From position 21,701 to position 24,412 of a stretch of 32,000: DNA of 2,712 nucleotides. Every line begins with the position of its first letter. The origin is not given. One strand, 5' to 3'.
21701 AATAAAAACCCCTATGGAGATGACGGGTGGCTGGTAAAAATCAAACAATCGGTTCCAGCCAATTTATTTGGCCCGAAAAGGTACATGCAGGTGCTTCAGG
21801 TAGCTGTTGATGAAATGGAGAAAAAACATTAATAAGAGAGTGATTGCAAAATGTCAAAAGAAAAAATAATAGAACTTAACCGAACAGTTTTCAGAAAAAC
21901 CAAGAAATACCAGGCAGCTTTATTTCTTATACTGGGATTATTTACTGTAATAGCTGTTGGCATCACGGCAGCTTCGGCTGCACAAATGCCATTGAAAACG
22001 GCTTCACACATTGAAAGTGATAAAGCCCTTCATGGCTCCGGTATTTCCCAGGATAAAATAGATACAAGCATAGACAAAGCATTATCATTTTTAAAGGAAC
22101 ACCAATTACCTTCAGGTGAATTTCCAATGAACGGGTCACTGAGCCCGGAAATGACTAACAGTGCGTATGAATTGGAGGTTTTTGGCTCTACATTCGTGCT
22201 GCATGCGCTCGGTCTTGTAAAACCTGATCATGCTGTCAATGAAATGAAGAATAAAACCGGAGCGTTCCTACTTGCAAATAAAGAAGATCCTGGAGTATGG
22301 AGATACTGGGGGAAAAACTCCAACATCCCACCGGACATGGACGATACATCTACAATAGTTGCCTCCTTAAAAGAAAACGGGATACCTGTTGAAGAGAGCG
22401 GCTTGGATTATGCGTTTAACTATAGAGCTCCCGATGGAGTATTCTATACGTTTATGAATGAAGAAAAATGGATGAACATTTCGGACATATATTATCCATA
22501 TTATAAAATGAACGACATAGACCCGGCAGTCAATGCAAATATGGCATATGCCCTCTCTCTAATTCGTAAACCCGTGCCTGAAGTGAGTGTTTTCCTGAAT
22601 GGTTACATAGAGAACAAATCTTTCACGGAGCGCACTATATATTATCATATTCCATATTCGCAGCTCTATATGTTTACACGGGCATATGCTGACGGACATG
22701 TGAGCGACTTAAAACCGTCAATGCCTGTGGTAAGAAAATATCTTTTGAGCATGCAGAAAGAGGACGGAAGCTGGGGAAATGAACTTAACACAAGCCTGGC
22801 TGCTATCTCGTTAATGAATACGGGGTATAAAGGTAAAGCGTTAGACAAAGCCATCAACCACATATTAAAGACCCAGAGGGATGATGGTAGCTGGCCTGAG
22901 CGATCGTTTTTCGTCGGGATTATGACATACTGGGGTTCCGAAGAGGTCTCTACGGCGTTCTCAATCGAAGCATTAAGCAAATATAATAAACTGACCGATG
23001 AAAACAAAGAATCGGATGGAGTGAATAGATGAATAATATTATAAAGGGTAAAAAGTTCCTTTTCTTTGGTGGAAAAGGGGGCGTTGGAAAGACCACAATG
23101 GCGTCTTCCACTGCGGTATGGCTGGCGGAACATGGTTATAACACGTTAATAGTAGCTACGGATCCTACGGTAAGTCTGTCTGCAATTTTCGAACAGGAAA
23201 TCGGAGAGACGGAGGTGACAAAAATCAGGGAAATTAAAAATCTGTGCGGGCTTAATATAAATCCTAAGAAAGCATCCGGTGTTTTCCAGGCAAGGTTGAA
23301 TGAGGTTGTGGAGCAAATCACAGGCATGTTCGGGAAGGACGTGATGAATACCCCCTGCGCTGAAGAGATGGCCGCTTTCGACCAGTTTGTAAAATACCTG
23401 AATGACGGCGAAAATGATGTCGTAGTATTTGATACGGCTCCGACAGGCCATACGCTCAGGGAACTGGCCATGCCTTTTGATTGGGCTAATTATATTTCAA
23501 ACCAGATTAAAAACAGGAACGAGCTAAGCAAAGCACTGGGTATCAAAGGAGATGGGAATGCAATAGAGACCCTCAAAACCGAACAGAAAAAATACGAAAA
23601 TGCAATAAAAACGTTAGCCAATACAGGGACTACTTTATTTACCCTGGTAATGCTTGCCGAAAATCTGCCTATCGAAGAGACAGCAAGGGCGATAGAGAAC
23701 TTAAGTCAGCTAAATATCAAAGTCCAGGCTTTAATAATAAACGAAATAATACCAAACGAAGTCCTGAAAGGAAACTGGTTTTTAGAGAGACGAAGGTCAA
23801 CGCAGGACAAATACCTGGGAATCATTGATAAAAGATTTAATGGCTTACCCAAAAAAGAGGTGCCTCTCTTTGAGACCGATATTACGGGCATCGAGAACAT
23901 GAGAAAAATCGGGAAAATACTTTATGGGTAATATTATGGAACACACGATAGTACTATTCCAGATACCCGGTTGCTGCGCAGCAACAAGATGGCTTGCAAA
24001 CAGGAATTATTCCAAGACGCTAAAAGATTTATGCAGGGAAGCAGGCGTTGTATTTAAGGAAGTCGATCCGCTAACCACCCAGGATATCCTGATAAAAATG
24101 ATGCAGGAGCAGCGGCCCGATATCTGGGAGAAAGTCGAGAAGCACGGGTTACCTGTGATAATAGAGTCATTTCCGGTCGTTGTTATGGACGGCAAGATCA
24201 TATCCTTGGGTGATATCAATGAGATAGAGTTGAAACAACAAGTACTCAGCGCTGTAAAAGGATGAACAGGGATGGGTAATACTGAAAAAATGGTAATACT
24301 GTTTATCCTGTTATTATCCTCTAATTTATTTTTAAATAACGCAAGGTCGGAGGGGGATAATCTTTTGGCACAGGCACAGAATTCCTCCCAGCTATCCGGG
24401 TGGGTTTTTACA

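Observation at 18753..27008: Ten-gene coupled operon mixing metalloid-handling parts (DGC, NIP-like channel, ArsA, ArsD-like) with redox, lipoyl, terpene-cyclase-like, surface and MacB-type export components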

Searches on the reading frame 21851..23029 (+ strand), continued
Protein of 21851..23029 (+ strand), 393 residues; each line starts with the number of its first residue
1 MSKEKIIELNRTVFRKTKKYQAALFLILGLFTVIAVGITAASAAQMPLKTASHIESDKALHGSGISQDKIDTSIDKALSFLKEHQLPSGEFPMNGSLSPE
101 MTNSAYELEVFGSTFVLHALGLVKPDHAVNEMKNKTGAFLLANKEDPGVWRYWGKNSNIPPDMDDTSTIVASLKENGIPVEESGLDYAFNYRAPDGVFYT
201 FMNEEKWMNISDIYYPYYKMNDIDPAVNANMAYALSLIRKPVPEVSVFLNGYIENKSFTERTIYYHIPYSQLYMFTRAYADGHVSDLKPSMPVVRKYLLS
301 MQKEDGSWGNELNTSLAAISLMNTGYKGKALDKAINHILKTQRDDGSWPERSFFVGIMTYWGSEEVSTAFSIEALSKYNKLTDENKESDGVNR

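Call 94: search_solved_structures(query=A4, max_evalue=0.01, show_alignments=3)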
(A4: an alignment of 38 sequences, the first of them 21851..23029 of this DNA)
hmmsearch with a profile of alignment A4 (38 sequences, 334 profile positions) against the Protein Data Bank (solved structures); distinct sequences matched with E-value up to 0.01: 31.
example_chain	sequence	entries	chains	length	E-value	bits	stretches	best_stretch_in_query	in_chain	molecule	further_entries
9mhs_B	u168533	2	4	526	5.4e-29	104.3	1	46-326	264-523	Drimenol Synthase | Haloacid dehalogenase superfamily, subfamily IA, variant 3 with third motif having DD or E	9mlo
9m7d_A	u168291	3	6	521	1.1e-27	100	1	46-326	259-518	Haloacid dehalogenase superfamily, subfamily IA, variant 3 with third motif having DD or E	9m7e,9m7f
22ty_A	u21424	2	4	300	2.9e-18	69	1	89-331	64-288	AstC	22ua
22tz_A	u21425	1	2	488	1.6e-17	66.6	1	89-329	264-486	AstC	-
1gsz_A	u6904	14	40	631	7.7e-17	64.3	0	258-297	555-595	SQUALENE--HOPENE CYCLASE | SQUALENE-HOPENE CYCLASE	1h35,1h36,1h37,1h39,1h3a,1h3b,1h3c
3sqc_A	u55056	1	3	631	1.6e-15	60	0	258-297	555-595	SQUALENE--HOPENE CYCLASE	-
2sqc_A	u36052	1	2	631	1.7e-15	59.9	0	258-297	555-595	SQUALENE-HOPENE CYCLASE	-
7xq4_A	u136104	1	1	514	1.1e-10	44.2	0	104-147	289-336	SQHop_cyclase_C domain-containing protein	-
8pak_A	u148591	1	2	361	4.8e-10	42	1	12-305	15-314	Squalene--hopene cyclase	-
7xr7_A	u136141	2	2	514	2e-09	40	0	251-297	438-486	SQHop_cyclase_C domain-containing protein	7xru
8zg0_A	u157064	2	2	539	2.3e-09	39.8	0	251-297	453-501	Squalene cyclase C-terminal domain-containing protein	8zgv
8zg1_A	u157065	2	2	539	2.4e-09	39.7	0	251-297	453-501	Squalene cyclase C-terminal domain-containing protein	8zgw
7xqz_A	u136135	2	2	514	5.5e-09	38.5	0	251-297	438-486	SQHop_cyclase_C domain-containing protein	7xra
8zg5_A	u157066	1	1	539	8.6e-09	37.9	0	259-296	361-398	Squalene cyclase C-terminal domain-containing protein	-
8paj_A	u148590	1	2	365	3e-07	32.8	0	251-304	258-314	Squalene-hopene/tetraprenyl-beta-curcumene cyclase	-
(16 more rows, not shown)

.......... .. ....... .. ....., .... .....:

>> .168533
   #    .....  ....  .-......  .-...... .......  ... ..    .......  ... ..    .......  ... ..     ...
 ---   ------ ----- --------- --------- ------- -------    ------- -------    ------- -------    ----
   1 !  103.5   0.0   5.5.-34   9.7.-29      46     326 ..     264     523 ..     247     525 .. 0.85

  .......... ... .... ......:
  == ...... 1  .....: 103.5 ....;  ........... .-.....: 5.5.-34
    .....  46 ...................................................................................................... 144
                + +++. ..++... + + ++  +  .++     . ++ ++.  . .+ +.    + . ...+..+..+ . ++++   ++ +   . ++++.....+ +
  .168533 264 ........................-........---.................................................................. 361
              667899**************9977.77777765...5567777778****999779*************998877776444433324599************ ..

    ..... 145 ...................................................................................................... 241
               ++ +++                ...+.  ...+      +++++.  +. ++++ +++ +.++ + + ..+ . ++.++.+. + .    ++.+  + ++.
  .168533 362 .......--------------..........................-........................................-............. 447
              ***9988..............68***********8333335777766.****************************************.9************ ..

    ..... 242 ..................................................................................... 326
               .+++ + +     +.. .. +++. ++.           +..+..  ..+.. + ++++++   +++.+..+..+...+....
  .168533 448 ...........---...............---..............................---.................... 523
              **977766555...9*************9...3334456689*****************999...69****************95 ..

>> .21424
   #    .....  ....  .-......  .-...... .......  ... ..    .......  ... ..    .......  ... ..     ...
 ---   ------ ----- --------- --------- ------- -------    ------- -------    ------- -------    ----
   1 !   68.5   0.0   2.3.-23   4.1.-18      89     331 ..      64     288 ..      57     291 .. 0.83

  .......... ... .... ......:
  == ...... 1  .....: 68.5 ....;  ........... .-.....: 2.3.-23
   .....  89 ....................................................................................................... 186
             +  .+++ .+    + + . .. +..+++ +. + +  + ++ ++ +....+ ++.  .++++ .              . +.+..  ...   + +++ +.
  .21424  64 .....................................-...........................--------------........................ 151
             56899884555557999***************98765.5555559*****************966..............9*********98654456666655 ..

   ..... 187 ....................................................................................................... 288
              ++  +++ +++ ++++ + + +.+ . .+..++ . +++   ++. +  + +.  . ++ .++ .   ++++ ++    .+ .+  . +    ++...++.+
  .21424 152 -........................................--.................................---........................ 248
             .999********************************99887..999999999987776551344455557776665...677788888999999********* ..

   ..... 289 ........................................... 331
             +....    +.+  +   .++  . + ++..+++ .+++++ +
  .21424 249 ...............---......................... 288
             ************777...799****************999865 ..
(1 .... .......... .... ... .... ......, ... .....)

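Call 103: find_encoding_contigs(protein=P0047, flank=6000, max_places=1)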
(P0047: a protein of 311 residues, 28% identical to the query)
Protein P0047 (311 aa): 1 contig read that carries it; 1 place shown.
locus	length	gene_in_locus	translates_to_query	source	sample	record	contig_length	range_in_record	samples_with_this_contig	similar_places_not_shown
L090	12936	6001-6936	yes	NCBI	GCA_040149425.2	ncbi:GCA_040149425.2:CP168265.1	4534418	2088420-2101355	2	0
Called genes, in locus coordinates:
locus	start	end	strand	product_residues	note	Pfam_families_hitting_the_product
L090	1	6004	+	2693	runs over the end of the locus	PF05593:RHS_repeat (faint), PF20041:DUF6443, PF25023:TEN_YD-shell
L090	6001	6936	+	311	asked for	-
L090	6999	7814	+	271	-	PF00698:Acyl_transf_1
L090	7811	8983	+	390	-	PF00067:p450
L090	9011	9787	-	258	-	PF04773:FecR (weak)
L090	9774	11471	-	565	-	PF13676:TIR_2, PF05226:CHASE2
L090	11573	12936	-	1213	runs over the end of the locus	PF13699:eCIS_core, PF00691:OmpA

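Call 104: find_encoding_contigs(protein=P0013, flank=10000, max_places=1)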
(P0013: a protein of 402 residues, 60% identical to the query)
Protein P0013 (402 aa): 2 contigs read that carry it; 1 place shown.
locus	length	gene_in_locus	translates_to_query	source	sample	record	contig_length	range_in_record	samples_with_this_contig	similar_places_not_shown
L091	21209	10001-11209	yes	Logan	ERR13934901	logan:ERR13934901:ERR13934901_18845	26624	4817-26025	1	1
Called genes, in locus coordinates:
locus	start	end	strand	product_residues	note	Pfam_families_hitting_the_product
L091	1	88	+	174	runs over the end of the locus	PF00694:Aconitase_C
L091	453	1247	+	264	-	PF25213:HVO_A0261_N (weak), PF08350:FilR1_middle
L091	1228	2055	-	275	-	PF01040:UbiA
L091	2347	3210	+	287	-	PF00348:polyprenyl_synt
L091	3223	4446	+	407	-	PF00890:FAD_binding_2 (faint), PF01266:DAO (weak), PF01494:FAD_binding_3, PF03486:HI0933_like (weak), PF04820:Trp_halogenase (faint), PF05834:Lycopene_cycl (faint), PF12831:FAD_oxidored (weak), PF13450:NAD_binding_8 (weak), +1 more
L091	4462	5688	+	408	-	PF00037:Fer4 (weak), PF12837:Fer4_6 (weak), PF13237:Fer4_10 (weak), PF01976:DUF116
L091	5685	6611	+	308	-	PF00432:Prenyltrans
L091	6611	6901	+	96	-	PF09138:Urm1 (weak), PF02597:ThiS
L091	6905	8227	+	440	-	PF00291:PALP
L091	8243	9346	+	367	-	PF02492:cobW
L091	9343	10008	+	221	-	PF00230:MIP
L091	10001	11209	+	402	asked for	PF13249:SQHop_cyclase_N (faint), PF13243:SQHop_cyclase_C (faint), PF28380:AstC-like_C (faint)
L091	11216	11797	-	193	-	PF04967:HTH_10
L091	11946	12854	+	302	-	PF02374:ArsA_ATPase, PF10609:ParA (weak), PF13614:AAA_31, PF20720:nSTAND3 (faint), PF01656:CbiA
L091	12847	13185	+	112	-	-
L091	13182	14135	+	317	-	-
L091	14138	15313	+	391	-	PF12704:MacB_PCD, PF02687:FtsX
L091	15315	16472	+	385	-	PF12704:MacB_PCD, PF02687:FtsX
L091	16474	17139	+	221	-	PF00005:ABC_tran, PF13304:AAA_21 (faint)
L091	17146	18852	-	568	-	PF02730:AFOR_N, PF01314:AFOR_C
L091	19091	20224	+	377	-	PF01916:DS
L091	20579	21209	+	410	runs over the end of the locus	?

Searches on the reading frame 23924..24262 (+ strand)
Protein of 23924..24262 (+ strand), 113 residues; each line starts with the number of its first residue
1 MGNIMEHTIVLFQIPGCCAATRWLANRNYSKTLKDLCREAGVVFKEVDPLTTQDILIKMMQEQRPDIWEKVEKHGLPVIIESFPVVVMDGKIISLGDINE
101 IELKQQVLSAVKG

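Call 3: search_protein_families(library=pfam, proteins=[window:23924-24262:+], max_evalue=0.01)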
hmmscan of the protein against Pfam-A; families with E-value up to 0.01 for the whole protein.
window:23924-24262:+ (113 aa): 0 families

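Call 4: search_protein_families(library=ncbifam, proteins=[window:23924-24262:+], max_evalue=0.01)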
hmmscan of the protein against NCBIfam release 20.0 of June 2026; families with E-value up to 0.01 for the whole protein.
window:23924-24262:+ (113 aa): 0 families

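Call 14: search_solved_structures(query=window:23924-24262:+, max_evalue=10, show_alignments=2)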
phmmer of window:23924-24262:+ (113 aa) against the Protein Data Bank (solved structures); distinct sequences matched with E-value up to 10: 1.
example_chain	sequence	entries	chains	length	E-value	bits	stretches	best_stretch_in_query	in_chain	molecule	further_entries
6vcw_A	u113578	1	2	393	1.4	12.3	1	25-74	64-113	S-adenosylmethionine synthase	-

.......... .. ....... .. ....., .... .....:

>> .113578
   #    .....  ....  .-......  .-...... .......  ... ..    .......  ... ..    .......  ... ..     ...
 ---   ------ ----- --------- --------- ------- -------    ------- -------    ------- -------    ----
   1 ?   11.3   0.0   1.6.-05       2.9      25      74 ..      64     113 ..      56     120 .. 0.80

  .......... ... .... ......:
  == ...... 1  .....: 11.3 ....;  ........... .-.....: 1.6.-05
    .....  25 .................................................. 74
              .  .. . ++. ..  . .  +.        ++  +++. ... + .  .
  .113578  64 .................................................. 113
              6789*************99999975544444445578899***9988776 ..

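Call 16: search_protein_representatives(protein=window:23924-24262:+)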
Query: 113 residues. Proteins with E-value up to 0.001 (for the whole library): 2; up to 1e-10: 1; up to 1e-30: 1. The best 2 are listed.
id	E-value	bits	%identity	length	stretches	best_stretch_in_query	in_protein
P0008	3.2e-50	185.0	69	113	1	1-113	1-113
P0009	2.4e-05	40.6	29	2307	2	47-111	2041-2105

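Call 17: find_encoding_contigs(protein=P0008, flank=10000, max_places=4)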
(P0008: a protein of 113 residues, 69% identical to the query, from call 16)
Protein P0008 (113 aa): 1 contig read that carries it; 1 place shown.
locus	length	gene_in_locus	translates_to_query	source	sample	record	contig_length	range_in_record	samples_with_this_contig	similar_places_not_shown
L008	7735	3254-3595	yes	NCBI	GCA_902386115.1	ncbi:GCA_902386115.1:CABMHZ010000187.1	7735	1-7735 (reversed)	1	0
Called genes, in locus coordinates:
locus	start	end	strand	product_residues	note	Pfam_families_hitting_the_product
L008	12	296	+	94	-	PF00230:MIP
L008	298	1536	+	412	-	PF13243:SQHop_cyclase_C (faint), PF13249:SQHop_cyclase_N (faint), PF28380:AstC-like_C (faint)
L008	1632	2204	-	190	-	PF04967:HTH_10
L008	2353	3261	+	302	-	PF00448:SRP54 (faint), PF02374:ArsA_ATPase, PF10609:ParA (weak), PF13614:AAA_31, PF20720:nSTAND3 (faint), PF01656:CbiA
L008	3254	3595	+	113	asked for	-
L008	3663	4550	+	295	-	-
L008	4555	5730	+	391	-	PF12704:MacB_PCD, PF02687:FtsX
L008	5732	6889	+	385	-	PF12704:MacB_PCD, PF02687:FtsX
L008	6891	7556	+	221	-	PF00005:ABC_tran, PF13304:AAA_21 (faint)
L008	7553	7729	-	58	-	-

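Call 30: search_protein_families(library=pfam, proteins=[window:23924-24262:+], max_evalue=1)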
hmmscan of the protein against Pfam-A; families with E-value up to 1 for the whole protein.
window:23924-24262:+ (113 aa): 1 family
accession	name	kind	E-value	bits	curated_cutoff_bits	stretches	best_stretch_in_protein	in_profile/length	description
PF00462.30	Glutaredoxin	-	0.46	11.2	22.9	0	29-91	11-58/60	Glutaredoxin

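Call 35: search_solved_structures(query=A1, max_evalue=10, show_alignments=2)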
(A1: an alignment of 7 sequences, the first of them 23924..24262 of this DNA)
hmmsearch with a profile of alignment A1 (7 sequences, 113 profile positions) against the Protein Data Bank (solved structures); distinct sequences matched with E-value up to 10: 2.
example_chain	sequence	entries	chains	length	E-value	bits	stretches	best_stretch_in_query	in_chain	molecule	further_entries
6vcw_A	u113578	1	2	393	0.51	13.7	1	24-74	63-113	S-adenosylmethionine synthase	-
6vcx_A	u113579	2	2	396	1.3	12.4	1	25-74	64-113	S-adenosylmethionine synthase 1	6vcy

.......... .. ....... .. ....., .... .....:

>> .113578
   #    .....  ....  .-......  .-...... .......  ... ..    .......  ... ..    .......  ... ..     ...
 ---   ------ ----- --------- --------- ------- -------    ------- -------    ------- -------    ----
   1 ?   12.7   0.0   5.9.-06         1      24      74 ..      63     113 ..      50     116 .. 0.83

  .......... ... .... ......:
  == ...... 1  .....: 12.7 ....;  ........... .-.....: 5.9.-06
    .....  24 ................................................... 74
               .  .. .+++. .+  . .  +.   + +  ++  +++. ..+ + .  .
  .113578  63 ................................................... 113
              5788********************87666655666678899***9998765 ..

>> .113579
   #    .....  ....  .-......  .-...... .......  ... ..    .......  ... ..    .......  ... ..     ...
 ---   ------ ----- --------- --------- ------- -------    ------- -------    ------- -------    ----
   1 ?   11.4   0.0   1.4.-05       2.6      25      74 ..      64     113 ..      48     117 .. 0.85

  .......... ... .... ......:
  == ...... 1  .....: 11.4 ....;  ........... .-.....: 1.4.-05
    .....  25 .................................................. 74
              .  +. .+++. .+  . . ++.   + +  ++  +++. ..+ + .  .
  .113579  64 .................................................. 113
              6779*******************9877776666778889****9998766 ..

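Call 47: predict_structure(alignment_id=A3)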
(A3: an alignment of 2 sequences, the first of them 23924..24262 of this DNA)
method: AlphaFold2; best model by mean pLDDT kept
length: 113 residues; sequences in the alignment: 2
mean_pLDDT: 44.4   pTM: 0.30
mean pLDDT of the five models: 44.4, 43.9, 41.5, 41.3, 39.8
residues with pLDDT >= 90: 0; 70-90: 0; 50-70: 42; < 50: 71
segments of 3 or more residues with pLDDT < 50: 1-30, 40-55, 74-77, 79-84, 89-92, 106-113
pLDDT, mean of each block of 10 residues (from residue 1): 25 32 40 52 41 49 57 50 48 50 46 34
secondary structure, 60 per line:
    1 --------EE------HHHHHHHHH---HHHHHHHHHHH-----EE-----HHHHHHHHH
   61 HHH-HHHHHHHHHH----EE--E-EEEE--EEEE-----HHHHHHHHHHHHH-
elements in order: H17-25 H29-39 H52-63 H65-74 E85-88 E91-94 H100-112
